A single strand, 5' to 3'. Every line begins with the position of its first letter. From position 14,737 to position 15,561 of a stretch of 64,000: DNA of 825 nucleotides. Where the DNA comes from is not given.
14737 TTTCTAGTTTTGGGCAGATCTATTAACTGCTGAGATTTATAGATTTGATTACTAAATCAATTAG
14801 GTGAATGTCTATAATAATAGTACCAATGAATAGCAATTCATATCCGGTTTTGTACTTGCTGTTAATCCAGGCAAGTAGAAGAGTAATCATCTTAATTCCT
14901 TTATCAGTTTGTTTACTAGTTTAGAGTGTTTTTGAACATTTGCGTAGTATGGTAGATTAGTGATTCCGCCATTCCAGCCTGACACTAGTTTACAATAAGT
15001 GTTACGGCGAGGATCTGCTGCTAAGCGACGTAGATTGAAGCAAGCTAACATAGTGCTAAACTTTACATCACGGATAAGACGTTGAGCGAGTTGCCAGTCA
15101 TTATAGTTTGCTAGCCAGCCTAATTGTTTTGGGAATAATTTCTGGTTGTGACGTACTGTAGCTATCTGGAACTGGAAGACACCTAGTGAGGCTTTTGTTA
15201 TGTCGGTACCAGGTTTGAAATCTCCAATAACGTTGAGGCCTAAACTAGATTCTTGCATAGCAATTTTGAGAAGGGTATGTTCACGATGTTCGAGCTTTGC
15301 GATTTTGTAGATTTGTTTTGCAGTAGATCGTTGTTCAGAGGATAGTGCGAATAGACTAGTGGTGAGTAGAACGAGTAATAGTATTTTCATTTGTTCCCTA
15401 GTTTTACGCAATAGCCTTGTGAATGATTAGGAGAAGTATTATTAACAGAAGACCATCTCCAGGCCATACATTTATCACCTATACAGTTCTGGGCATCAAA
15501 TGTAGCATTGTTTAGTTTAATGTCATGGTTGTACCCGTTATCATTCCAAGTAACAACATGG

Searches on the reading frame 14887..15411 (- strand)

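Call 11: search_protein_families(library=phrogs, proteins=[window:14887-15411:-], max_evalue=0.001)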
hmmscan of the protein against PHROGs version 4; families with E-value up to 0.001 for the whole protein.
window:14887-15411:- (174 aa): 1 family
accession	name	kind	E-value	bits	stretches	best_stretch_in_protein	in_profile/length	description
phrog_600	-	unknown function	1.1e-09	39.3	1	21-166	25-168/178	unknown function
